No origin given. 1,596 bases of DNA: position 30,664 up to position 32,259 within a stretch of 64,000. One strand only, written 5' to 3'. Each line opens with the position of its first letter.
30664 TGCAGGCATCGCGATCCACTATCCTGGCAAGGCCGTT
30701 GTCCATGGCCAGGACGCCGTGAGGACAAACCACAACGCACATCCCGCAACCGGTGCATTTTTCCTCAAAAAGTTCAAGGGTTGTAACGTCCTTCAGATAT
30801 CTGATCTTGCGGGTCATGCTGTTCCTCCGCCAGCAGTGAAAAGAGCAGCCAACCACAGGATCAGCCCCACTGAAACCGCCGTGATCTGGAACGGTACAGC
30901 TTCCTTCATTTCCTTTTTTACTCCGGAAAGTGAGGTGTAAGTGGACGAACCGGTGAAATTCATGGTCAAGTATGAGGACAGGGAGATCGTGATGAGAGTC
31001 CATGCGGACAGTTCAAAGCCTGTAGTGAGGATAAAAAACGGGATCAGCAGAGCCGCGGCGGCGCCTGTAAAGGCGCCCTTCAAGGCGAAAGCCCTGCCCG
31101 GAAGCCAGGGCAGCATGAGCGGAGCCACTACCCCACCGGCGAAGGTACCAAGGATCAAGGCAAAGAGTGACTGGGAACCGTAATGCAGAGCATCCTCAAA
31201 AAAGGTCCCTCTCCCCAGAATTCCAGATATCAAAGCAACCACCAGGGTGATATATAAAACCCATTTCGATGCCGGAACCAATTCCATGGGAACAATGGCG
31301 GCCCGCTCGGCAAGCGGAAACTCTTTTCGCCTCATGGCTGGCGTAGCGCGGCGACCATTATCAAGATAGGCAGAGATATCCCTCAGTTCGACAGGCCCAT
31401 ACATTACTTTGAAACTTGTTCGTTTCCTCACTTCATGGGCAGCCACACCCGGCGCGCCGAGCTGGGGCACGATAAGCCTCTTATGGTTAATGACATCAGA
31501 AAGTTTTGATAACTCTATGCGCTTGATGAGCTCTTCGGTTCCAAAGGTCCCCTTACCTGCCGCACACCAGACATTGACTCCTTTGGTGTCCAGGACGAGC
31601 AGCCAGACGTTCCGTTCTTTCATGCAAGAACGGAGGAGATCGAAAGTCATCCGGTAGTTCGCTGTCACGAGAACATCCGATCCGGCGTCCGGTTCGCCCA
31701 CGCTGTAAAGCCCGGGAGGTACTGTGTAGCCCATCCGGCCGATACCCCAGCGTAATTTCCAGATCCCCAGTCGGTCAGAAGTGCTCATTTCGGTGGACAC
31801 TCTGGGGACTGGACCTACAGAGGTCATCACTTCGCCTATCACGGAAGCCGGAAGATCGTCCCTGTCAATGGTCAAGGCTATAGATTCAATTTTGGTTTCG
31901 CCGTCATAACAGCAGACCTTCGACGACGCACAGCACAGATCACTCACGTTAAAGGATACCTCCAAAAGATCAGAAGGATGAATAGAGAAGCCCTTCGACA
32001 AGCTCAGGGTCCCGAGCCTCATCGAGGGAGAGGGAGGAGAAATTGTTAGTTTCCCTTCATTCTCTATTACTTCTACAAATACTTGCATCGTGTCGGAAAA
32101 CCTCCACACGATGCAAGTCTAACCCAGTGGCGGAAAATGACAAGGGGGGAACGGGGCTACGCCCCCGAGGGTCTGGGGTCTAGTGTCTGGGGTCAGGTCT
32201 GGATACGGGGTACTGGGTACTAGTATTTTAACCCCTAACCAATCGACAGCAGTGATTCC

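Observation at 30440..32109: hgcA-hgcB mercury-methylation gene pair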

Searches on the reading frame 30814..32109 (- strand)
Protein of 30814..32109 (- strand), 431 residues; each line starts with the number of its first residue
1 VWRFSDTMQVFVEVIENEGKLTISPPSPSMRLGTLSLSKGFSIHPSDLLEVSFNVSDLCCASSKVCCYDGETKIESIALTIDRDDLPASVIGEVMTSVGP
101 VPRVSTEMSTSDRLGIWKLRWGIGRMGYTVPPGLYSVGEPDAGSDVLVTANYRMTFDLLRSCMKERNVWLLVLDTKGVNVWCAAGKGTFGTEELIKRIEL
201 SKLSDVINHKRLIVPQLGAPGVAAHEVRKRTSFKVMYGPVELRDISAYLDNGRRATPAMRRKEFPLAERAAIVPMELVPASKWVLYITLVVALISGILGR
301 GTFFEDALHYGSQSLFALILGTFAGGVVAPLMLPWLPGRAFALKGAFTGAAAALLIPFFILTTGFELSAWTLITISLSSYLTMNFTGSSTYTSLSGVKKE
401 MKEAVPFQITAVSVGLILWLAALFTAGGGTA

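Call 3: search_protein_families(library=ncbifam, proteins=[window:30814-32109:-], max_evalue=0.01)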
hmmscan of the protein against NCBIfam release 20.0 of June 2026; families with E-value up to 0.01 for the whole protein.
window:30814-32109:- (431 aa): 3 families
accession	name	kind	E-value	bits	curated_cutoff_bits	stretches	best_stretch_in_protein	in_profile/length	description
NF040863.1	HgcA_corrinoid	equivalog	6.6e-129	429.7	275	1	101-424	1-324/325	mercury methylation corrinoid protein HgcA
NF043039.1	HgcAB_like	equivalog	2.5e-57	195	285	1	128-403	14-289/350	HgcAB-like fusion protein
NF003195.0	PRK04165.1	equivalog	3.3e-19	69.1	306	1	128-251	322-445/450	acetyl-CoA decarbonylase/synthase complex subunit gamma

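Call 4: search_protein_families(library=pfam, proteins=[window:30814-32109:-], max_evalue=0.01)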
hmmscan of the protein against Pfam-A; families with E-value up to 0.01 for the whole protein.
window:30814-32109:- (431 aa): 1 family
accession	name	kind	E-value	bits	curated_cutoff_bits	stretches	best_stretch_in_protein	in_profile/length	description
PF03599.22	CdhD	-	2.3e-11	43.5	24.8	1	129-247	267-385/387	CO dehydrogenase/acetyl-CoA synthase delta subunit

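Call 6: find_homologous_proteins(query=window:30817-32088:-, max_evalue=1e-10)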
Query window:30817-32088:- (424 aa): 8000 proteins with E <= 1e-10 among 8000 candidates; the best 120 are listed.
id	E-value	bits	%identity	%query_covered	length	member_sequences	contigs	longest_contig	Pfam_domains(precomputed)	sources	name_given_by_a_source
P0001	1.6e-217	740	87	89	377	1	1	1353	PF03599.23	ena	-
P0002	1.4e-216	737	86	89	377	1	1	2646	PF03599.23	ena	-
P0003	2.6e-215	733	87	89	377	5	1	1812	PF03599.23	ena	-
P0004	1.3e-214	731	89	88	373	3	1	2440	PF03599.23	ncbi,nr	ncbi:acetyl-CoA synthase subunit gamma [bacterium]|nr:acetyl-CoA synthase subunit gamma [bacterium]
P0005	7.4e-212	722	86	89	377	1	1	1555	PF03599.23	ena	-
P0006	1.0e-210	718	85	89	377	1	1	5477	PF03599.23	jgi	jgi:hypothetical protein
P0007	7.0e-186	636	76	88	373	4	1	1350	PF03599.23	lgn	-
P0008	4.0e-182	624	79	81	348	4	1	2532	PF03599.23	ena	-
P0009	4.9e-179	614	71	89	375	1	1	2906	PF03599.23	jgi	jgi:acetyl-CoA decarbonylase/synthase complex subunit gamma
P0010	1.5e-175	602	71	91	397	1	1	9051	PF03599.23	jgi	-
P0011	1.8e-172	592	68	89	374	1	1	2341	PF03599.23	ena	-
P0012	2.4e-171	588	68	88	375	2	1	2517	PF03599.23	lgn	-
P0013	2.7e-171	588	75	83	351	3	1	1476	PF03599.23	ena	-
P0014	2.0e-169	582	65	94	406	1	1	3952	PF03599.23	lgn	-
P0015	3.7e-168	578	69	87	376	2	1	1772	PF03599.23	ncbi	-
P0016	8.5e-168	577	68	89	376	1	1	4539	PF03599.23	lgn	-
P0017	1.7e-167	576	75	80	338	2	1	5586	PF03599.23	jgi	-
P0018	2.4e-166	572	77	76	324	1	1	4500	PF03599.23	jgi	jgi:acetyl-CoA decarbonylase/synthase complex subunit gamma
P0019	5.9e-165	567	64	90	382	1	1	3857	PF03599.23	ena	-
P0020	5.0e-164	564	67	90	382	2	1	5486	PF03599.23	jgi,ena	-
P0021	7.4e-163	560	64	90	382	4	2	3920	PF03599.23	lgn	-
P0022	2.9e-162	558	66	88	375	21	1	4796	PF03599.23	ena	-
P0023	3.6e-162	558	65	90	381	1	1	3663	PF03599.23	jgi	jgi:acetyl-CoA decarbonylase/synthase complex subunit gamma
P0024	3.6e-161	555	66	88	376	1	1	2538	PF03599.23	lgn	-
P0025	4.4e-160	551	72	79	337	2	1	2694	PF03599.23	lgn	-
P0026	3.7e-158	545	64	87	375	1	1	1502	PF03599.23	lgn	-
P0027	8.8e-158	544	64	90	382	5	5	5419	PF03599.23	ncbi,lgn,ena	-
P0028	3.2e-157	542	65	88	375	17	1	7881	PF03599.23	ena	-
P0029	3.4e-157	542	64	90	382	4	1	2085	PF03599.23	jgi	-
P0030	9.2e-156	537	74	75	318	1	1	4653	PF03599.23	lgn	-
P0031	9.2e-155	534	88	65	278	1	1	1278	PF03599.23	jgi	jgi:hypothetical protein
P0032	4.6e-153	528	72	76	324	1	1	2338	PF03599.23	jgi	jgi:acetyl-CoA decarbonylase/synthase complex subunit gamma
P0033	6.8e-148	511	75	72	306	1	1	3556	PF03599.23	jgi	jgi:hypothetical protein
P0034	2.8e-147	509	60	88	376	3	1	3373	PF03599.23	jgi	-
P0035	5.1e-147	508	59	89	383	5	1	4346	PF03599.23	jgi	jgi:hypothetical protein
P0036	3.1e-145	502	58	88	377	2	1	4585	PF03599.23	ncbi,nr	ncbi:MAG: mercury methylation corrinoid protein HgcA [bacterium]|nr:mercury methylation corrinoid pr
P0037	3.4e-143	496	64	83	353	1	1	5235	PF03599.23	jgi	jgi:acetyl-CoA decarbonylase/synthase complex subunit gamma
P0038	1.2e-140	487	54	92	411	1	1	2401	PF03599.23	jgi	-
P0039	3.6e-140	486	61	82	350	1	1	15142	PF03599.23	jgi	jgi:acetyl-CoA decarbonylase/synthase complex subunit gamma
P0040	5.2e-139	482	64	78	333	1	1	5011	PF03599.23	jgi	-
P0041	8.1e-139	481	56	88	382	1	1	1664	PF03599.23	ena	-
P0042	6.8e-137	475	67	74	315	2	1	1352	PF03599.23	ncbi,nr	ncbi:acetyl-CoA synthase subunit gamma [bacterium]|nr:acetyl-CoA synthase subunit gamma [bacterium]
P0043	8.7e-135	468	63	76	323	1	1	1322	PF03599.23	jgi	jgi:acetyl-CoA decarbonylase/synthase complex subunit gamma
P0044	2.1e-134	467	65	74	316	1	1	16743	PF03599.23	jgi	-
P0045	5.1e-134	465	54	93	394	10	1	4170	PF03599.23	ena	-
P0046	2.3e-133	463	56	88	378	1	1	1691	PF03599.23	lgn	-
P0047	2.1e-129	450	66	71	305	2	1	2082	PF03599.23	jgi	jgi:acetyl-CoA decarbonylase/synthase complex subunit gamma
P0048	8.3e-128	445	65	71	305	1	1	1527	PF03599.23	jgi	jgi:acetyl-CoA decarbonylase/synthase complex subunit gamma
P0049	6.5e-127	442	61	79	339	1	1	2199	PF03599.23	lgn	-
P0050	1.7e-125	437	58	79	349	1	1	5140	PF03599.23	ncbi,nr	ncbi:acetyl-CoA synthase subunit gamma [bacterium]|nr:MAG: acetyl-CoA synthase subunit gamma [bacter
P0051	2.5e-125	437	65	71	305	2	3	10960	PF03599.23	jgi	jgi:acetyl-CoA decarbonylase/synthase complex subunit gamma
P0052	5.3e-123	429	59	82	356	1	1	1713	PF03599.23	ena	-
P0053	8.3e-123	428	57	79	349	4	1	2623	PF03599.23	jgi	-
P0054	4.5e-121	423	59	80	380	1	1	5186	PF03599.23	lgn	-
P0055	4.5e-121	423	56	80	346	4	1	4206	PF03599.23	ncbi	-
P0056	7.9e-121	422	53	88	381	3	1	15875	PF03599.23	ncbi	-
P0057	8.5e-121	422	57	79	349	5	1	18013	PF03599.23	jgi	-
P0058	2.8e-120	420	53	87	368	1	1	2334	PF03599.23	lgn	-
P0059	3.4e-120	420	57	82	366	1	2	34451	PF03599.23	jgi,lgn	-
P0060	9.5e-120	418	57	80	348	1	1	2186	PF03599.23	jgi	jgi:acetyl-CoA decarbonylase/synthase complex subunit gamma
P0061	1.9e-118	414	51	89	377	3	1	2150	PF03599.23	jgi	-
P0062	5.2e-118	413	50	85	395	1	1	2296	PF03599.23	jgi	-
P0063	1.6e-117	411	55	82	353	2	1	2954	PF03599.23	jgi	-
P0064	1.8e-117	411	56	82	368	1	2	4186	PF03599.23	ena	-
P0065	2.1e-117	411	56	74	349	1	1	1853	PF03599.23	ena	-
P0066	5.2e-116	406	51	86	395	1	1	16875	PF03599.23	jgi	-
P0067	1.2e-115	405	54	81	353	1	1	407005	PF03599.23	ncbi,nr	ncbi:MAG: acetyl-CoA synthase subunit gamma [Desulfomonile tiedjei]|nr:acetyl-CoA synthase subunit g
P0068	1.5e-115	405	54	79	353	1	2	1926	PF03599.23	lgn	-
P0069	2.2e-115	404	55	79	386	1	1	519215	PF03599.23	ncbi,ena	-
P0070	7.2e-115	402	53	88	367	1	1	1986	PF03599.23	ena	-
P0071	8.0e-115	402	54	82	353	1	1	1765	PF03599.23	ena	-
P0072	1.2e-114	402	60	71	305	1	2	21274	PF03599.23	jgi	-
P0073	2.0e-114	401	54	79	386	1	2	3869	PF03599.23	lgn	-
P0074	3.0e-114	400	54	79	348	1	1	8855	PF03599.23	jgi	jgi:hypothetical protein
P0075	6.5e-114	399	54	79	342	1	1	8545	PF03599.23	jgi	jgi:hypothetical protein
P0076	6.7e-114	399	52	81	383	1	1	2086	PF03599.23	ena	-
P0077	7.6e-114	399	56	79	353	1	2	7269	PF03599.23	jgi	jgi:acetyl-CoA decarbonylase/synthase complex subunit gamma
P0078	1.0e-113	398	51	90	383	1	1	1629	PF03599.23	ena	-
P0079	1.0e-113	398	54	79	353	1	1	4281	PF03599.23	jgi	-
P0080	1.3e-113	398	52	81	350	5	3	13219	PF03599.23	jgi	-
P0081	2.9e-113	397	51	87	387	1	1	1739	PF03599.23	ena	-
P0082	5.0e-113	396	53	79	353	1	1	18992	PF03599.23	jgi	jgi:CO dehydrogenase/acetyl-CoA synthase delta subunit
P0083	6.5e-113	396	54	79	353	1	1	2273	PF03599.23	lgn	-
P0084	6.6e-113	396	55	79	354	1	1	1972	PF03599.23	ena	-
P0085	1.0e-112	395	54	79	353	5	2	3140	PF03599.23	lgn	-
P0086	1.1e-112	395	51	89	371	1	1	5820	PF03599.23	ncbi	-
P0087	1.1e-112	395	53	81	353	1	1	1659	PF03599.23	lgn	-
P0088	1.3e-112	395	52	80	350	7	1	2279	PF03599.23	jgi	-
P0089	1.6e-112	395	52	82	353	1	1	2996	PF03599.23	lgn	-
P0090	1.8e-112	394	55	78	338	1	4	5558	PF03599.23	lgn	-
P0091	2.0e-112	394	54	79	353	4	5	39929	PF03599.23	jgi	jgi:acetyl-CoA decarbonylase/synthase complex subunit gamma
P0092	2.1e-112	394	55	75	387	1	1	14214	PF03599.23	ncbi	-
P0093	2.7e-112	394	56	79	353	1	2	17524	PF03599.23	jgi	-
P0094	2.8e-112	394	54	79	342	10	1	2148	PF03599.23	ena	-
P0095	4.8e-112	393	53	79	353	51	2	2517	PF03599.23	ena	-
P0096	5.2e-112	393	51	85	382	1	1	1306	PF03599.23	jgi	jgi:hypothetical protein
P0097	5.4e-112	393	50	90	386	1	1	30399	PF03599.23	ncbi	-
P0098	6.4e-112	393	51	88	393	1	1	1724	PF03599.23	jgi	jgi:acetyl-CoA decarbonylase/synthase complex subunit gamma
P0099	7.6e-112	392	52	85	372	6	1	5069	PF03599.23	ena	-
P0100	7.8e-112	392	49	86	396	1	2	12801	PF03599.23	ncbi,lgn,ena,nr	ncbi:MAG: mercury methylation corrinoid protein HgcA [Myxococcota bacterium]|nr:mercury methylation 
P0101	8.0e-112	392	53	80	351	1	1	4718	PF03599.23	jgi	jgi:hypothetical protein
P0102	8.4e-112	392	54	78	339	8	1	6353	PF03599.23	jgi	jgi:hypothetical protein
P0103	8.5e-112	392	53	81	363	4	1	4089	PF03599.23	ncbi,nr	ncbi:MAG: acetyl-CoA synthase subunit gamma [Desulfobulbus sp.]|nr:MAG: acetyl-CoA synthase subunit 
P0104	9.9e-112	392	54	79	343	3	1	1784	PF03599.23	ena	-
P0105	1.2e-111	392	48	90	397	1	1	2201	PF03599.23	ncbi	-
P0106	1.3e-111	392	56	74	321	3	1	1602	PF03599.23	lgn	-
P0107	1.3e-111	392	58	72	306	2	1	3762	PF03599.23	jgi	jgi:acetyl-CoA decarbonylase/synthase complex subunit gamma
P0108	1.3e-111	392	53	79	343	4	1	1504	PF03599.23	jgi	jgi:hypothetical protein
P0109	1.3e-111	391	52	81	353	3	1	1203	PF03599.23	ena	-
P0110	1.3e-111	391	50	88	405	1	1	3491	PF03599.23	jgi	-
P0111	1.4e-111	391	53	79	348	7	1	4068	PF03599.23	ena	-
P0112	1.4e-111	391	55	79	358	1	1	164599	PF03599.23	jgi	jgi:acetyl-CoA decarbonylase/synthase complex subunit gamma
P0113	1.6e-111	391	54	79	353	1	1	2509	PF03599.23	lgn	-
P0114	1.8e-111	391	55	79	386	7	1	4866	PF03599.23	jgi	-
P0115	1.8e-111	391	50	85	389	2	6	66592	PF03599.23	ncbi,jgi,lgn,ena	ncbi:MAG: mercury methylation corrinoid protein HgcA [Smithella sp.]|jgi:acetyl-CoA decarbonylase/sy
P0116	2.0e-111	391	54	79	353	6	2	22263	PF03599.23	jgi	-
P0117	2.4e-111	391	51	87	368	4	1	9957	PF03599.23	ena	-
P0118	2.5e-111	391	54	80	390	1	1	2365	PF03599.23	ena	-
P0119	2.5e-111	391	58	71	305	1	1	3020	PF03599.23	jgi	jgi:hypothetical protein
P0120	2.8e-111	390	51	86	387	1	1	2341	PF03599.23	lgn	-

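Call 7: find_related_loci(query=window:30817-32088:-, collection=genome_contigs, flank=6000)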
Query window:30817-32088:- (424 aa) in genome_contigs; peptide patterns used: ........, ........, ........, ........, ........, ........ (x = any residue, [..] = any of these).
49 stretches matched a pattern; 16 encode a relative of the query (tblastn E <= 1e-3); 16 distinct loci.
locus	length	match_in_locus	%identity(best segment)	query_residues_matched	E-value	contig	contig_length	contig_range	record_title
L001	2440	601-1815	83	3-424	0e+0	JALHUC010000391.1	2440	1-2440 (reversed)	MAG: bacterium isolate PFL40 seq_2518299, whole genome shotgun sequence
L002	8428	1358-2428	53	58-413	6e-107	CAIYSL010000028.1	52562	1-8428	MAG: uncultured Syntrophobacterales bacterium isolate LaPlata_bin-3846 genome assembly, contig: bin-3846:028/141, whole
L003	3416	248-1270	52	83-417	7e-107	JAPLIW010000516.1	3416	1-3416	MAG: Deltaproteobacteria bacterium isolate LacPavin_0920_SED5_MAG_56_12 LacPavin_0920_SED5_scaffold_786301, whole genome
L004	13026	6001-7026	51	83-422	3e-103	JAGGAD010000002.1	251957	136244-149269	MAG: Bacillota bacterium isolate CTSoil_081 scaffold_72, whole genome shotgun sequence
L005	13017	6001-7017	51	85-417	2e-102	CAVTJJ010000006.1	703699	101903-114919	MAG: uncultured candidate division Zixibacteria bacterium isolate MFD05942.bin.1.404 genome assembly, contig: contig_671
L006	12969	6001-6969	49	91-413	2e-97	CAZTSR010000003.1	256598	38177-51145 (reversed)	MAG TPA_asm: uncultured Bacteroidales bacterium isolate SRP192927_co7_301 genome assembly, contig: NODE_14_length_256598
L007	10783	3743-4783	46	55-405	3e-95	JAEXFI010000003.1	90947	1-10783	MAG: Bacillota bacterium isolate OH_HBB_241 k127_152799, whole genome shotgun sequence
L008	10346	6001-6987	46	85-417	4e-95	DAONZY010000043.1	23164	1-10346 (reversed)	MAG TPA_asm: Deltaproteobacteria bacterium isolate AMR_MDS_4084 NODE_2886_length_23164_cov_7.549613, whole genome shotgu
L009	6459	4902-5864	47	80-408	2e-93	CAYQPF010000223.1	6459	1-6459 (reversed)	MAG TPA_asm: uncultured Candidatus Cloacimonadota bacterium isolate SRP302447_co4_84 genome assembly, contig: NODE_32645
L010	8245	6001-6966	46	92-417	2e-89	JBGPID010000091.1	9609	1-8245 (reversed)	MAG: Geobacteraceae bacterium isolate OBJ_0618_7090110_342 k141_2312553_length_9609_cov_25.5031, whole genome shotgun se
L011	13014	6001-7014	46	80-413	6e-87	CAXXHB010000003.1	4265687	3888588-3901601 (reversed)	MAG: Spirochaetota bacterium isolate 9c02a98b-b84c-44b5-ab69-c94782187e37 genome assembly, contig: contig_3, whole genom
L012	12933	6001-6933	47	74-399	3e-85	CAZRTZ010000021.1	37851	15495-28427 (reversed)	MAG TPA_asm: uncultured Geobacteraceae bacterium isolate SRP231805_co3_153 genome assembly, contig: NODE_345_length_3785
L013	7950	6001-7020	44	80-417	3e-95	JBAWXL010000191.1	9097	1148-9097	MAG: Bacteroidota bacterium isolate ELA062 MAG062_191, whole genome shotgun sequence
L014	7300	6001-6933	46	94-409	2e-76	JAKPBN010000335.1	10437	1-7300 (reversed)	MAG: Spirochaetota bacterium isolate USSF_metabat.37 k201_503966, whole genome shotgun sequence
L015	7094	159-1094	44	94-410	2e-74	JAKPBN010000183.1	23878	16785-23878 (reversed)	MAG: Spirochaetota bacterium isolate USSF_metabat.37 k201_744071, whole genome shotgun sequence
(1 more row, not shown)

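Call 14: find_encoding_contigs(protein=P0006, flank=6000, max_places=3)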
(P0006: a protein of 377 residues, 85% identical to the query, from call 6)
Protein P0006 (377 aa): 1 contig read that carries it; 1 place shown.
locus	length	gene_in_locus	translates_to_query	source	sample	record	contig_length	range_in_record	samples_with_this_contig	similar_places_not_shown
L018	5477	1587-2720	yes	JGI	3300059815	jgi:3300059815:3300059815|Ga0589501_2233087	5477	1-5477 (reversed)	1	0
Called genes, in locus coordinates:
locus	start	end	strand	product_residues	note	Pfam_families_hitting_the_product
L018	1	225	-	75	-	?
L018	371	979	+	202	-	PF00440:TetR_N (weak), PF16925:TetR_C_13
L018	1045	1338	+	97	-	-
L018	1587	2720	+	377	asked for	PF03599:CdhD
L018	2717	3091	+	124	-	PF12838:Fer4_7 (weak), PF13484:Fer4_16 (faint), PF14697:Fer4_21 (weak), PF00037:Fer4, PF12797:Fer4_2 (weak), PF13237:Fer4_10 (weak), PF12837:Fer4_6 (weak), PF13187:Fer4_9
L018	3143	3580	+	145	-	-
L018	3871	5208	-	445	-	PF01553:Acyltransferase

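Call 20: search_solved_structures(query=window:30817-31947:-, max_evalue=0.001, show_alignments=1)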
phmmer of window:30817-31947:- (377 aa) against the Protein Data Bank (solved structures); distinct sequences matched with E-value up to 0.001: 4.
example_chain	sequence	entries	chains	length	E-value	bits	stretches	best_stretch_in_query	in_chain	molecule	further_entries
2h9a_A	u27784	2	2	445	1.3e-07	34.2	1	73-195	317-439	Carbon monoxide dehydrogenase corrinoid/iron-sulfur protein, gamma subunit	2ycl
4c1n_A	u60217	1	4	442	1.4e-07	34.1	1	73-195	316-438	CARBON MONOXIDE DEHYDROGENASE CORRINOID/IRON-SULFUR PROTEIN, GAMMA SUBUNIT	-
4djd_C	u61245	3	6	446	4e-05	26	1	78-194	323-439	Corrinoid/iron-sulfur protein large subunit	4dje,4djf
9fzy_F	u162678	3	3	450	0.00091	21.6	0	53-162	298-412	Corrinoid iron-sulfur protein large subunit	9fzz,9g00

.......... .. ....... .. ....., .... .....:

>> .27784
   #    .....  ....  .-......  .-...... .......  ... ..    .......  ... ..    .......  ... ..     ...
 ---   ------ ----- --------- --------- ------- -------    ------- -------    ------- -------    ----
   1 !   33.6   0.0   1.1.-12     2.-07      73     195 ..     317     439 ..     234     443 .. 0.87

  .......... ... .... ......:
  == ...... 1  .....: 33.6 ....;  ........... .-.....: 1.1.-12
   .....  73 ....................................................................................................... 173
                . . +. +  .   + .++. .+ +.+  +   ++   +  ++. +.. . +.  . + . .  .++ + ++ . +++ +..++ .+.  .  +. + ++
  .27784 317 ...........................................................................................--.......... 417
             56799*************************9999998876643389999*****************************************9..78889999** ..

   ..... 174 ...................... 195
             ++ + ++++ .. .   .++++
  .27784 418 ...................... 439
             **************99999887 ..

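Call 42: find_encoding_contigs(protein=P0010, flank=8000, max_places=2)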
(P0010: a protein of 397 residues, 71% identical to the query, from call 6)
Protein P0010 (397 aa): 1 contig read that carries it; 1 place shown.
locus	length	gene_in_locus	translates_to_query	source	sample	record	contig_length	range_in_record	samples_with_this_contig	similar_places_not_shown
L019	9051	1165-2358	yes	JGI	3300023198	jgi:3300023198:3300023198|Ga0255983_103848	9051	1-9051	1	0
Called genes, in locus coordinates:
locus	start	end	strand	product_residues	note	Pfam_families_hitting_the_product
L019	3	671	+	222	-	?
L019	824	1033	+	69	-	-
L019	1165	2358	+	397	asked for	PF03599:CdhD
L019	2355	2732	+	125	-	PF12838:Fer4_7 (faint), PF13534:Fer4_17 (faint), PF13484:Fer4_16 (faint), PF14697:Fer4_21 (faint), PF25160:LdpA_Fe-S-bd (faint), PF00037:Fer4 (weak), PF12837:Fer4_6 (weak), PF13187:Fer4_9, +1 more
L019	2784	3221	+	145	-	-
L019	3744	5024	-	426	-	PF07690:MFS_1, PF11700:ATG22, PF07690:MFS_1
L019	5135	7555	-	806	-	PF20437:LonC_helical, PF13654:AAA_32, PF20436:LonB_AAA-LID, PF05362:Lon_C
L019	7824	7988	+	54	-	PF09723:Zn_ribbon_8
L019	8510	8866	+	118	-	-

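Call 43: find_encoding_contigs(protein=P0039, flank=6000, max_places=2)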
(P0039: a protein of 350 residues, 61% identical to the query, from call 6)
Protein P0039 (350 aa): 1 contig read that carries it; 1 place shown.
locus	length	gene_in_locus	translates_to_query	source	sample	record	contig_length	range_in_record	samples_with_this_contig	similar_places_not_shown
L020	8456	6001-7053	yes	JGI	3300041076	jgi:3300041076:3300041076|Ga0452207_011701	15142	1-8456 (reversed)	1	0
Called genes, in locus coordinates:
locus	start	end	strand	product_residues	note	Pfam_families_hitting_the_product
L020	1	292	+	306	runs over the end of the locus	PF02653:BPD_transp_2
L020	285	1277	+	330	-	PF02653:BPD_transp_2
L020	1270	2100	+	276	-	PF00005:ABC_tran, PF13304:AAA_21 (faint), PF12399:BCA_ABC_TP_C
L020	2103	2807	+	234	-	PF00005:ABC_tran, PF02463:SMC_N (faint)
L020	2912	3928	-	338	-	PF13433:Peripla_BP_5, PF13458:Peripla_BP_6, PF01094:ANF_receptor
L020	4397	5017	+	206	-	PF00440:TetR_N, PF16925:TetR_C_13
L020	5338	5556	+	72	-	-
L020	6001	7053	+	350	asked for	PF03599:CdhD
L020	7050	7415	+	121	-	PF13534:Fer4_17 (faint), PF00037:Fer4 (weak), PF12797:Fer4_2 (faint), PF12837:Fer4_6 (weak), PF13237:Fer4_10, PF13459:Fer4_15 (faint), PF12838:Fer4_7 (weak), PF13187:Fer4_9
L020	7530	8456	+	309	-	?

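Call 44: find_encoding_contigs(protein=P0028, flank=6000, max_places=2)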
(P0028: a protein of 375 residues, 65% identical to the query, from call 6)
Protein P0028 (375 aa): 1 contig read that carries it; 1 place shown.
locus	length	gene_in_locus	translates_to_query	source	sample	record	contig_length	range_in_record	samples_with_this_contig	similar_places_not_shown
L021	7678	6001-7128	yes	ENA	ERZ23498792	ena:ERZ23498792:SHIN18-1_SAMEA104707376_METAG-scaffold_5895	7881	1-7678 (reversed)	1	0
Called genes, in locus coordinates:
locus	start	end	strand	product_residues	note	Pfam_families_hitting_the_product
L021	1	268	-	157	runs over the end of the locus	?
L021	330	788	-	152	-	PF09945:DUF2177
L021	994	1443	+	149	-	PF07681:DoxX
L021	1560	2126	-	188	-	PF01169:GDT1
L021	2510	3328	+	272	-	PF00520:Ion_trans, PF07885:Ion_trans_2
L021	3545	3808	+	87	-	-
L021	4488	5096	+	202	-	PF00440:TetR_N, PF16925:TetR_C_13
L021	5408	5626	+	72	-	-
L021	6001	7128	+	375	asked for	PF03599:CdhD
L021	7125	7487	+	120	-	PF12838:Fer4_7 (faint), PF13484:Fer4_16 (faint), PF25160:LdpA_Fe-S-bd (faint), PF00037:Fer4 (weak), PF13237:Fer4_10 (weak), PF14697:Fer4_21 (weak), PF12837:Fer4_6 (weak), PF13187:Fer4_9, +2 more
